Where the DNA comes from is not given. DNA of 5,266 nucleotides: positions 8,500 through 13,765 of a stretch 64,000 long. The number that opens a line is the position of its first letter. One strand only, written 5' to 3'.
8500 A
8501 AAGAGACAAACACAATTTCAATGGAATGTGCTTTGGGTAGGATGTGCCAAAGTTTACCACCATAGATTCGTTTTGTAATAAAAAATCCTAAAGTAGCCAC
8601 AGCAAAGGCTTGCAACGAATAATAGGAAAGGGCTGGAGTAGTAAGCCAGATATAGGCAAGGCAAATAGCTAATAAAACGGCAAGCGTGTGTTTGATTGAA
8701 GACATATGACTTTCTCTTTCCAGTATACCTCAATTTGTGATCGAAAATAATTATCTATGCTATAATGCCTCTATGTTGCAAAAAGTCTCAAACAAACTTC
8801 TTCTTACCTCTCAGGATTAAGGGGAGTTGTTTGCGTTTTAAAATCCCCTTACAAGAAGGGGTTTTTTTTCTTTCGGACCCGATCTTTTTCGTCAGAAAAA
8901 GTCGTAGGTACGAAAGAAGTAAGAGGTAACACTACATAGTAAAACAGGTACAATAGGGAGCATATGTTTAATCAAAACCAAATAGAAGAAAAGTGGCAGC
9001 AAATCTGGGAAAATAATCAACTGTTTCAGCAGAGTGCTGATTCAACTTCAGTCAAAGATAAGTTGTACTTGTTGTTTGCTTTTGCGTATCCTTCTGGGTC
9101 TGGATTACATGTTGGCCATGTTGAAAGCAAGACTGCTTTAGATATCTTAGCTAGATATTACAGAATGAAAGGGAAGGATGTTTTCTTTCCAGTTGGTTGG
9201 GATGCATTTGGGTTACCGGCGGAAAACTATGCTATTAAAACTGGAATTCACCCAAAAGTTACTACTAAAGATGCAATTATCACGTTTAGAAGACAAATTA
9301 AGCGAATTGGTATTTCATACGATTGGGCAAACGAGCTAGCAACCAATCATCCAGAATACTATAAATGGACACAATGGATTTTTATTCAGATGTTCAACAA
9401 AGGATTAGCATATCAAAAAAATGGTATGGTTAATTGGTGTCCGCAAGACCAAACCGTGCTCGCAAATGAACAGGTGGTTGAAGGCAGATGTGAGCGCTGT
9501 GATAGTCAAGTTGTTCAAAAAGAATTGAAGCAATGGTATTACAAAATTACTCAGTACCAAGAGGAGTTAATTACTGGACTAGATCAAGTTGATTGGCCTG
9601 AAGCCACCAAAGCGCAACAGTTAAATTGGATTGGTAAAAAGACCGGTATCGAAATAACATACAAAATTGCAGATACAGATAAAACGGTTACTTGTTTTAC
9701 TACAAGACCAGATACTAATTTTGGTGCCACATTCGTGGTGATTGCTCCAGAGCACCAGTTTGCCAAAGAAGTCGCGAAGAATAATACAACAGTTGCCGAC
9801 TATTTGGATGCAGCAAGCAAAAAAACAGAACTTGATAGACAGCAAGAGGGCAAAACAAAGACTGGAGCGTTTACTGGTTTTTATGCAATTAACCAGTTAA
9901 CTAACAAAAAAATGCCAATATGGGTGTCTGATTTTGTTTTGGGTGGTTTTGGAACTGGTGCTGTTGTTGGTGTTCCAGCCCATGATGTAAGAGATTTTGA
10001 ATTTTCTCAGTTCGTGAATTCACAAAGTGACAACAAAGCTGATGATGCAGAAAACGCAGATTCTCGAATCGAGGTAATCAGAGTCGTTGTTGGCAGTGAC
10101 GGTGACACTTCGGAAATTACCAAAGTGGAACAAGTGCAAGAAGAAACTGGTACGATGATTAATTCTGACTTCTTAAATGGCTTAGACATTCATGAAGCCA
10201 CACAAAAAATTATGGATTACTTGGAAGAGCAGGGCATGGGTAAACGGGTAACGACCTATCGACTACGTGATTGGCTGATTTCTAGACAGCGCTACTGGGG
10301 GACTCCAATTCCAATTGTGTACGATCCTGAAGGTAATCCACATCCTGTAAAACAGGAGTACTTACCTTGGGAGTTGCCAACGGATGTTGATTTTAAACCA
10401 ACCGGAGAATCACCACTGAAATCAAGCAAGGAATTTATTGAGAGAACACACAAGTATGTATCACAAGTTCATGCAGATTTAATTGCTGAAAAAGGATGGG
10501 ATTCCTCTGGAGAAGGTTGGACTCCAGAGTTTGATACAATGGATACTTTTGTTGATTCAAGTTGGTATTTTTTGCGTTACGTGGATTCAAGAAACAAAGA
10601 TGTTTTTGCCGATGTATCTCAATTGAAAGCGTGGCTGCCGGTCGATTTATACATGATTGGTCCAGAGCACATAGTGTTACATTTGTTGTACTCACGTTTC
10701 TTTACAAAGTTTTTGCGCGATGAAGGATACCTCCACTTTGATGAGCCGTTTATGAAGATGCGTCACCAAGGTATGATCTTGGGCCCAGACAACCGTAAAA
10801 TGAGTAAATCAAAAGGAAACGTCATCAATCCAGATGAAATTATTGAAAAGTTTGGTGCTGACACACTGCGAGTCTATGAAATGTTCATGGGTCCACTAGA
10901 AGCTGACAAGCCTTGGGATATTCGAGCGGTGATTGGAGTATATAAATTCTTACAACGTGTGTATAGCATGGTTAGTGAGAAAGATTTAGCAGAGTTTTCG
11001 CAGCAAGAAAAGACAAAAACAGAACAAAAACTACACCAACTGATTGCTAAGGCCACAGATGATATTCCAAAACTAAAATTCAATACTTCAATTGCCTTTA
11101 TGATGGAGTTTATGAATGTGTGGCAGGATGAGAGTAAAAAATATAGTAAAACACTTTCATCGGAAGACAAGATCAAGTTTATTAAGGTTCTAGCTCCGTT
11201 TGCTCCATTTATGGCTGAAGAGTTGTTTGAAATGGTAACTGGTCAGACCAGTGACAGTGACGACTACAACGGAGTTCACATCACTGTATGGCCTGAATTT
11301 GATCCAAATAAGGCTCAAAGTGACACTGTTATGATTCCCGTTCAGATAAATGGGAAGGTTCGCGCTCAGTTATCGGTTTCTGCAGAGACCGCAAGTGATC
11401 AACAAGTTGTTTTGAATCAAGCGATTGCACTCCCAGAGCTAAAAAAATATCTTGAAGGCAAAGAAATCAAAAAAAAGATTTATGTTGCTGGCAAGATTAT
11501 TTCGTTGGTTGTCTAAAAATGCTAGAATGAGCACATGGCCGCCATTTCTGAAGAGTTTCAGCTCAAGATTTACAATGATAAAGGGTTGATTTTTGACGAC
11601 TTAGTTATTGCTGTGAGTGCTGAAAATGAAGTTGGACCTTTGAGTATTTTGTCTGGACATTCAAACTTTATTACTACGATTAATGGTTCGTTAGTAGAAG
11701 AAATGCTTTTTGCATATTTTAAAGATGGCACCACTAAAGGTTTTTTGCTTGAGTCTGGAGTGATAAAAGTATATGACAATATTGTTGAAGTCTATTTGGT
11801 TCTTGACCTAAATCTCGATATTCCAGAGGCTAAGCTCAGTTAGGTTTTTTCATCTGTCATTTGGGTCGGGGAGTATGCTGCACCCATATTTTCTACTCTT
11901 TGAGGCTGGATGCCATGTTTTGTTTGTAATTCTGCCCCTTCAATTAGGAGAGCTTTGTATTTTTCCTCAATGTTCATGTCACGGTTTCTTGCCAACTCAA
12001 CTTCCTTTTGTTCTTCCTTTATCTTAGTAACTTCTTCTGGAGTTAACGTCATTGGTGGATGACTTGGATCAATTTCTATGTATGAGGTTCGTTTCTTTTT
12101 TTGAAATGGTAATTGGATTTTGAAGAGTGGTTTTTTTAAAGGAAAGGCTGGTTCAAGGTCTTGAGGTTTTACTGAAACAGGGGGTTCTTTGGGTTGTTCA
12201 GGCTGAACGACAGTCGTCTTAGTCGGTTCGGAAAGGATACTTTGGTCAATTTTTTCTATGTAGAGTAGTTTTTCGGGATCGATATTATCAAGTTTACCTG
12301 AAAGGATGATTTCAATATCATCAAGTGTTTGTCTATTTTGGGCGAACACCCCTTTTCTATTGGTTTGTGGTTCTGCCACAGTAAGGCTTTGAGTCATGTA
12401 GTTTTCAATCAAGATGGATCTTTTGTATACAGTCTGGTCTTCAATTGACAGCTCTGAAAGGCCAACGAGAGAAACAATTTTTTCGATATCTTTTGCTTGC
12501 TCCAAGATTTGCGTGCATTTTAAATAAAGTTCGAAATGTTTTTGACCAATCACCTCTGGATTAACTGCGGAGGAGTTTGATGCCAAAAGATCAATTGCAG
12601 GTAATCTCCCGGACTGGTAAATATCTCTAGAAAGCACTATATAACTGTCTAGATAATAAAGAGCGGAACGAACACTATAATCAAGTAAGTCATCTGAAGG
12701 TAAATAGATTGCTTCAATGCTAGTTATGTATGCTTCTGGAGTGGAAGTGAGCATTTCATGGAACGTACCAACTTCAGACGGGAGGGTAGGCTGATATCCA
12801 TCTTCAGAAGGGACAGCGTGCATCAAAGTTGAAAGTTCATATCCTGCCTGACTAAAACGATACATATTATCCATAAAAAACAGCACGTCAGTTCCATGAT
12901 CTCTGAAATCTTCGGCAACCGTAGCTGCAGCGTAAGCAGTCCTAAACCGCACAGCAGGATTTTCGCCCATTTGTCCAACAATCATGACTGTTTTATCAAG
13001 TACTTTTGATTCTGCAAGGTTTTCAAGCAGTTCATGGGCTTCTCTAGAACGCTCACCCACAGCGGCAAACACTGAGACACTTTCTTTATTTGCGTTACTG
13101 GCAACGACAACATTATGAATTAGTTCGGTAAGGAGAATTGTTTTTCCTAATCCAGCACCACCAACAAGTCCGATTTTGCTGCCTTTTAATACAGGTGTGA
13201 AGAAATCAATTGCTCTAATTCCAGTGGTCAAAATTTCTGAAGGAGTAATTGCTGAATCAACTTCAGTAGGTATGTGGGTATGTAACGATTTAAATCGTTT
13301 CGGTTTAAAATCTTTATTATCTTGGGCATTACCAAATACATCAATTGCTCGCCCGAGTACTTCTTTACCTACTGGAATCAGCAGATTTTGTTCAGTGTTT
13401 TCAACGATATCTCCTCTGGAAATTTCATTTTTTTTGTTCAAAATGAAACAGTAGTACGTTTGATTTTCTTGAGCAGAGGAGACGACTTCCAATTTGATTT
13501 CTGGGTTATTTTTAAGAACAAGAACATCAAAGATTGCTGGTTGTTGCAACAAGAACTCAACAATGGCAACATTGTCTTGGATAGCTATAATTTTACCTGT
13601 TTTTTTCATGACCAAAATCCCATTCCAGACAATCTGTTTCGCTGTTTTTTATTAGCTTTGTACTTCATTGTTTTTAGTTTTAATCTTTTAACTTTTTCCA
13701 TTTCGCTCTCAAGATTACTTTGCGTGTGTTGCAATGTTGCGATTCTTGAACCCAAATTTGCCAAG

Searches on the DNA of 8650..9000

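Call 36: search_rna_families(source=window, start=8650, end=9000, threshold=evalue, max_evalue=10, show_alignments=0)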
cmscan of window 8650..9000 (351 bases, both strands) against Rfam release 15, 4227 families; matches with E-value up to 10: 13.
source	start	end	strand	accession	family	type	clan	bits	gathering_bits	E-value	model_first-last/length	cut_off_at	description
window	8772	8871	+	RF01859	Phe_leader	Cis-reg; leader;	-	25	55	0.041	1-125/125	no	Phenylalanine leader peptide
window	8834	8913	-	RF03155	TD-1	Cis-reg;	CL00124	21.9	64.5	0.18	1-120/120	no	TD-1 RNA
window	8774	8868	-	RF00238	ctRNA_pND324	Gene; antisense;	-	21.8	45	0.68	1-86/86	no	ctRNA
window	8837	8878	+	RF01334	CRISPR-DR21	Gene; CRISPR;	-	20.7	48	0.35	1-37/37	no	CRISPR RNA direct repeat element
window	8835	8933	-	RF01859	Phe_leader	Cis-reg; leader;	-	20.6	55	0.39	1-125/125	no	Phenylalanine leader peptide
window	8805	8871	+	RF02064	STnc370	Gene; sRNA;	-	20.3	54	3.3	1-71/71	no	Enterobacterial sRNA STnc370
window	8799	8871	+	RF02837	anti-hemB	Gene; sRNA;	-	17.7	49.5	0.084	1-81/81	no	Burkholderia RNA 7 (anti-hemB)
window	8790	8899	-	RF01770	rimP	Cis-reg; leader;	-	16.7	47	3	1-102/102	no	Gammaprotebacteria rimP leader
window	8807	8872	+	RF01772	rnk_pseudo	Cis-reg; leader;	-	16.2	55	2.7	1-108/108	no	Pseudomonas rnk leader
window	8926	8983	+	RF01696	Chlorobi-1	Gene; sRNA;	-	15.8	50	0.092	1-67/67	no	Chlorobi-1 RNA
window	8719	8742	+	RF01201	snR40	Gene; snRNA; snoRNA; CD-box;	CL00054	14.7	50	1.8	70-93/93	no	Small nucleolar RNA snR40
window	8784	8870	+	RF02278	Betaproteobacteria_toxic_sRNA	Gene; sRNA;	-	14.6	50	2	1-64/64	no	Betaproteobacteria toxic small RNA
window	8691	8888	+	RF01946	KCNQ1OT1_1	Gene; lncRNA;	-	14.2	70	0.0071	283-464/464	no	KCNQ1 overlapping transcript 1 conserved region 1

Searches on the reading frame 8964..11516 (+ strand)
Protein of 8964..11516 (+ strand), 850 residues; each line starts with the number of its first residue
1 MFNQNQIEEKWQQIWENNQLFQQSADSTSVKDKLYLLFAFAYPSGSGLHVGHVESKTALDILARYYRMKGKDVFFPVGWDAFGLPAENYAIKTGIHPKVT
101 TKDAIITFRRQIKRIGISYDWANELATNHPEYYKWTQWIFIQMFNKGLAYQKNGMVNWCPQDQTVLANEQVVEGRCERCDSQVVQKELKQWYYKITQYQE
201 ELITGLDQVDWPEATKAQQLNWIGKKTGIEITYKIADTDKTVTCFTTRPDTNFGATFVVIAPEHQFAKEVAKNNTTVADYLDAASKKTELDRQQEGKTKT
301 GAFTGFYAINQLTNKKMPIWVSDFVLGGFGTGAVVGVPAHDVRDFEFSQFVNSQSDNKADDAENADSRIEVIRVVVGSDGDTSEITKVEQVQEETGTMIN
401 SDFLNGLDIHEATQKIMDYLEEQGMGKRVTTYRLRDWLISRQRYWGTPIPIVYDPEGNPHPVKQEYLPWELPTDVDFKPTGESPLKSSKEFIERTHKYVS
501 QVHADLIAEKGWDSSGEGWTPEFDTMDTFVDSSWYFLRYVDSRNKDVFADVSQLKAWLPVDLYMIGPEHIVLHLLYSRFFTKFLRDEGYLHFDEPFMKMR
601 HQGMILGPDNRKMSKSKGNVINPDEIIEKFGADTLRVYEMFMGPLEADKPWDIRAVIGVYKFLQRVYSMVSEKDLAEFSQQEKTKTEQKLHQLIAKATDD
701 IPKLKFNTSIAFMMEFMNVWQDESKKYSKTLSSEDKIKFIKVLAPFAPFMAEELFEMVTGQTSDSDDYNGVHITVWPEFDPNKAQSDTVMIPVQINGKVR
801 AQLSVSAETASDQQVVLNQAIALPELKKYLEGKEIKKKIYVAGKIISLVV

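Call 13: search_protein_families(library=ncbifam, proteins=[window:8964-11516:+])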
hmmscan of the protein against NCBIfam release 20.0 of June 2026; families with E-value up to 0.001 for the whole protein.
window:8964-11516:+ (850 aa): 19 families
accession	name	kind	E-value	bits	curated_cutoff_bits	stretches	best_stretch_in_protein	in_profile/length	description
TIGR00396.1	leuS_bact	equivalog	1.1e-276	920.2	548.4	1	3-850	2-842/843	leucine--tRNA ligase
TIGR00422.1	valS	equivalog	1.7e-72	244.7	612.1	2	433-801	397-739/863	valine--tRNA ligase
NF009687.0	PRK13208.1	equivalog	4.1e-67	227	738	2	3-171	11-189/801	valine--tRNA ligase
NF008957.0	PRK12300.1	subfamily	1.9e-65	221.4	677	4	3-86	5-85/946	leucine--tRNA ligase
NF004349.1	PRK05729.1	equivalog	2e-60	205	704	3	434-813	391-738/860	valine--tRNA ligase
TIGR00392.1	ileS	equivalog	1.1e-55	189.2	621.4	2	433-817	459-850/861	isoleucine--tRNA ligase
TIGR00395.1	leuS_arch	equivalog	1.5e-53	182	648.5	2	6-380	2-350/938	leucine--tRNA ligase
NF000540.1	alt_ValS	exception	2.4e-44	151.5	900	2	5-88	7-88/827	valine--tRNA ligase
TIGR00398.1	metG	equivalog_domain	1.2e-32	113.3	336.35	2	39-186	6-149/530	methionine--tRNA ligase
NF011492.0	PRK14900.1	equivalog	3.3e-31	108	1783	2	434-637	407-557/1044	valine--tRNA ligase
NF008900.0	PRK12267.1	equivalog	2.7e-29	102.2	598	2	31-205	3-175/648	methionine--tRNA ligase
NF001100.0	PRK00133.1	equivalog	4.2e-25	88.4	587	1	37-182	10-151/676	methionine--tRNA ligase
NF000257.1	MupA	exception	7.5e-22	76.9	1900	2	420-637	422-610/1024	mupirocin-resistant isoleucine--tRNA ligase MupA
NF000258.1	MupB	exception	7.4e-21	73.7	1900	2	1-186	1-203/1033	mupirocin-resistant isoleucine--tRNA ligase MupB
NF040702.1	ileS_w_GNAT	exception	4.4e-20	70.9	1999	2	7-89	22-103/1100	isoleucine--tRNA ligase, N-acetyltransferase domain-containing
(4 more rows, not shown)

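Call 38: find_homologous_proteins(query=window:8964-11516:+, max_evalue=1e-100)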
Query window:8964-11516:+ (850 aa): 8000 proteins with E <= 1e-100 among 8000 candidates; the best 120 are listed.
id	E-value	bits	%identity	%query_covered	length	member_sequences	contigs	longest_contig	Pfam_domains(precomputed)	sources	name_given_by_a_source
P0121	0.0e+0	1971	100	100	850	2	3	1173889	PF09334.18,PF08264.20,PF13603.13,PF00133.29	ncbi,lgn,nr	ncbi:MAG: leucine--tRNA ligase [Patescibacteria group bacterium]|nr:MAG: leucine--tRNA ligase [Pates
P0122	0.0e+0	1634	81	100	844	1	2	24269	PF09334.18,PF08264.20,PF13603.13,PF00133.29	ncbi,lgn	-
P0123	0.0e+0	1622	81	100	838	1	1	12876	PF09334.18,PF01406.26,PF08264.20,PF13603.13,PF00133.29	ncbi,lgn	-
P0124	0.0e+0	1612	79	100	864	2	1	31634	PF09334.18,PF01406.26,PF08264.20,PF13603.13,PF00133.29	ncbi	-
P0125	0.0e+0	1603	79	100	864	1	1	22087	PF09334.18,PF01406.26,PF08264.20,PF13603.13,PF00133.29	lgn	-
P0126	0.0e+0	1588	78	100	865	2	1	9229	PF09334.18,PF01406.26,PF08264.20,PF13603.13,PF00133.29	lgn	-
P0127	0.0e+0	1560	79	100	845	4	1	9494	PF09334.18,PF01406.26,PF08264.20,PF13603.13,PF00133.29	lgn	-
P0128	0.0e+0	1558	78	100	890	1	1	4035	PF09334.18,PF01406.26,PF08264.20,PF13603.13,PF00133.29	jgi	jgi:leucyl-tRNA synthetase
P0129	0.0e+0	1538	76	100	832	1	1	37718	PF09334.18,PF08264.20,PF13603.13,PF00133.29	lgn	-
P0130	0.0e+0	1520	77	97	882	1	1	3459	PF09334.18,PF01406.26,PF08264.20,PF13603.13,PF00133.29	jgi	-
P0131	0.0e+0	1516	74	100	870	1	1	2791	PF09334.18,PF01406.26,PF08264.20,PF13603.13,PF00133.29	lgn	-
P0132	0.0e+0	1498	76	100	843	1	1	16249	PF09334.18,PF01406.26,PF08264.20,PF13603.13,PF00133.29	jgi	jgi:leucyl-tRNA synthetase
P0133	0.0e+0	1462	72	100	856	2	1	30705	PF09334.18,PF08264.20,PF13603.13,PF00133.29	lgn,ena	-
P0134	0.0e+0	1454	73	100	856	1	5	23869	PF09334.18,PF01406.26,PF08264.20,PF13603.13,PF00133.29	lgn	-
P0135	0.0e+0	1436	69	100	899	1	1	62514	PF09334.18,PF01406.26,PF08264.20,PF13603.13,PF00133.29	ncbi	-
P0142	0.0e+0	1395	70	100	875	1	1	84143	PF09334.18,PF01406.26,PF08264.20,PF13603.13,PF00133.29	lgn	-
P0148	0.0e+0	1320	67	100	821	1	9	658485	PF09334.18,PF01406.26,PF08264.20,PF13603.13,PF00133.29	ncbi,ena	-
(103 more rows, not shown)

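Call 43: find_encoding_contigs(protein=P0122, flank=1500, max_places=1)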
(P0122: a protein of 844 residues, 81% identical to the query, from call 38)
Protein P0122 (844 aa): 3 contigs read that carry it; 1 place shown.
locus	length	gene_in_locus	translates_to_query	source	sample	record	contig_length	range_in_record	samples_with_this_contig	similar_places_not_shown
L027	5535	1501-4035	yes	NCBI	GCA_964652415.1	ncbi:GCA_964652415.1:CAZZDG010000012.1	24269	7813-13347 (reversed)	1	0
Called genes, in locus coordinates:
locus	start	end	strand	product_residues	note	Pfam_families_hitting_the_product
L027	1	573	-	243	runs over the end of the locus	-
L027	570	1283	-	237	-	-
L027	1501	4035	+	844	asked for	PF00133:tRNA-synt_1, PF09334:tRNA-synt_1g, PF13603:tRNA-synt_1_2, PF00133:tRNA-synt_1, PF09334:tRNA-synt_1g (weak), PF08264:Anticodon_1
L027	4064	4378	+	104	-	PF02823:ATP-synt_DE_N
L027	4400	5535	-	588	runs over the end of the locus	PF00006:ATP-synt_ab, PF22919:ATP-synt_VA_C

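Call 44: find_encoding_contigs(protein=P0124, flank=1500, max_places=1)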
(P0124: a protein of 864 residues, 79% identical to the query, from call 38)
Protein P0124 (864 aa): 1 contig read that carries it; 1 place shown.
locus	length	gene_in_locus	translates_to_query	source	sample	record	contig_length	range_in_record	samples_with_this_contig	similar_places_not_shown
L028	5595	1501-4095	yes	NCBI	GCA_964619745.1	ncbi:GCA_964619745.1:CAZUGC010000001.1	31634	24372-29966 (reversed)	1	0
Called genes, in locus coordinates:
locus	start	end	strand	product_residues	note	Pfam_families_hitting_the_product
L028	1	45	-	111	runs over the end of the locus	-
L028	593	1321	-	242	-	-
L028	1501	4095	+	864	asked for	PF00133:tRNA-synt_1, PF01406:tRNA-synt_1e (faint), PF09334:tRNA-synt_1g, PF13603:tRNA-synt_1_2, PF00133:tRNA-synt_1, PF09334:tRNA-synt_1g (weak), PF08264:Anticodon_1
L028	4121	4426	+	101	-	PF02823:ATP-synt_DE_N (weak)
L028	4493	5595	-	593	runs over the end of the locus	PF00006:ATP-synt_ab, PF22919:ATP-synt_VA_C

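Call 45: find_encoding_contigs(protein=P0142, flank=1500, max_places=1)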
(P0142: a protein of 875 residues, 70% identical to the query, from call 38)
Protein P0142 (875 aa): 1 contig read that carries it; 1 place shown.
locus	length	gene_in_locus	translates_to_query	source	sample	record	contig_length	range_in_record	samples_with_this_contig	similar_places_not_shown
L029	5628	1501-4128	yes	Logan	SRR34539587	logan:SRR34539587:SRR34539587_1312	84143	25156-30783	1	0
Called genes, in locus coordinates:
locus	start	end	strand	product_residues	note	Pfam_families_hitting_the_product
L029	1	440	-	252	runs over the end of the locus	-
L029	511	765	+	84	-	-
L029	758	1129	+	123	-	PF01850:PIN (faint)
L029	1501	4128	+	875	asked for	PF00133:tRNA-synt_1, PF01406:tRNA-synt_1e (faint), PF09334:tRNA-synt_1g, PF13603:tRNA-synt_1_2, PF00133:tRNA-synt_1, PF09334:tRNA-synt_1g (weak), PF08264:Anticodon_1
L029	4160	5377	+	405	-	-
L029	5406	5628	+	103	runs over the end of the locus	PF02823:ATP-synt_DE_N (weak)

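Call 46: find_encoding_contigs(protein=P0148, flank=1500, max_places=1)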
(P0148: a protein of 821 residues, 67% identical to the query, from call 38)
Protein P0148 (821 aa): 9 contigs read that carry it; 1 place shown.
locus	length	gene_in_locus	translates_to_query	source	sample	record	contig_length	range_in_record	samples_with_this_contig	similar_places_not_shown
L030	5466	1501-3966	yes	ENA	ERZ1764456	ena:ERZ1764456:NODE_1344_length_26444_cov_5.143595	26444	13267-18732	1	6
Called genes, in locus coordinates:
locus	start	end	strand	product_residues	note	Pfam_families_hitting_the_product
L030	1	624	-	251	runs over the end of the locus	-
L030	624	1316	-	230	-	-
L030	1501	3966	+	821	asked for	PF00133:tRNA-synt_1, PF01406:tRNA-synt_1e (faint), PF09334:tRNA-synt_1g, PF13603:tRNA-synt_1_2, PF00133:tRNA-synt_1, PF09334:tRNA-synt_1g (weak), PF08264:Anticodon_1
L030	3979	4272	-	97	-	-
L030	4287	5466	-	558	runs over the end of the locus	PF00006:ATP-synt_ab, PF22919:ATP-synt_VA_C (weak)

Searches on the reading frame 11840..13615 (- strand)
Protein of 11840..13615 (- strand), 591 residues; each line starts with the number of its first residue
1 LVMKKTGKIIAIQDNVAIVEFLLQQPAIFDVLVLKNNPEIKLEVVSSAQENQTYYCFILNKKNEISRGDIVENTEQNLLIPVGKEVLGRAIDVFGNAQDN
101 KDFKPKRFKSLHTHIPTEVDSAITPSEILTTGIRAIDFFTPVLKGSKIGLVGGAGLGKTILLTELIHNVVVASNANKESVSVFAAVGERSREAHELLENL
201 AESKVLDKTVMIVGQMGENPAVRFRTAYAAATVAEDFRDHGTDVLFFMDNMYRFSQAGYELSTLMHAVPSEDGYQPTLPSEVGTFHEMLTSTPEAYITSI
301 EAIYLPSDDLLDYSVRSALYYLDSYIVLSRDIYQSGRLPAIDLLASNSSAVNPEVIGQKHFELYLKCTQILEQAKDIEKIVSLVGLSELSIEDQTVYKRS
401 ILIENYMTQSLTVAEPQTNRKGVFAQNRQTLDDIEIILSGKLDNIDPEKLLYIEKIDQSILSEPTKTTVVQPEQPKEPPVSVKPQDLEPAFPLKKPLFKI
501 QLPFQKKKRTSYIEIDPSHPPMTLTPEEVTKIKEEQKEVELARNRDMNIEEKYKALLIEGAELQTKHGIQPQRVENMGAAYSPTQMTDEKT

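Call 13: search_protein_families(library=ncbifam, proteins=[window:11840-13615:-])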
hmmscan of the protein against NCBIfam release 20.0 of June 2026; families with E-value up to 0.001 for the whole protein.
window:11840-13615:- (591 aa): 35 families (the best 25 are shown)
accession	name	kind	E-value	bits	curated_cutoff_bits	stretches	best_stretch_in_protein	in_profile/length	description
TIGR01039.1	atpD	equivalog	4.6e-117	391.6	462.85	1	6-458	2-454/462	F0F1 ATP synthase subunit beta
TIGR03305.1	alt_F1F0_F1_bet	exception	3.2e-112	375.5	752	1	7-458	1-448/449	alternate F1F0 ATPase, F1 subunit beta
NF045934.1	MSC_0618_beta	exception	1.2e-107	360.5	570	1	7-456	1-447/451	MSC_0618 family F1-like ATPase beta subunit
NF045858.1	glide_MMOB1670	exception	1.9e-96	324.3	850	1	27-458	255-685/705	MMOB1670 family gliding motility ATPase complex subunit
TIGR03496.1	FliI_clade1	equivalog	3.2e-57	194.2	619.1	1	34-388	28-374/414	flagellar protein export ATPase FliI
TIGR01026.1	fliI_yscN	subfamily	4.4e-56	190.5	379.5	1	3-384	21-394/440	FliI/YscN family ATPase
TIGR02546.1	III_secr_ATP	equivalog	4.4e-56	190.4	604.75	1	4-386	4-379/423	type III secretion system ATPase SctN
TIGR03497.1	FliI_clade2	equivalog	8.8e-53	179.7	629.8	1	7-390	1-374/413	flagellar protein export ATPase FliI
TIGR03498.1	FliI_clade3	equivalog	1.8e-52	178.4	587.45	1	30-386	24-375/418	flagellar protein export ATPase FliI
NF005295.0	PRK06820.1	equivalog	3.5e-45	154.8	690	1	36-410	57-421/440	EscN/YscN/HrcN family type III secretion system ATPase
NF006290.1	PRK08472.1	equivalog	4e-43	147.8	644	1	5-410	18-415/433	flagellar protein export ATPase FliI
NF006012.0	PRK08149.1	equivalog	1.5e-42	146.1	594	1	43-412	44-414/431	type III secretion system ATPase SctN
NF006575.0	PRK09099.1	subfamily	3e-41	141.6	706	1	60-409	80-422/443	type III secretion system ATPase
NF005391.0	PRK06936.1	equivalog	5.9e-41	140.7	657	1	36-384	55-393/439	type III secretion system ATPase SctN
NF005765.0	PRK07594.1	equivalog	1.2e-38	133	715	1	63-382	74-384/433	EscN/YscN/HrcN family type III secretion system ATPase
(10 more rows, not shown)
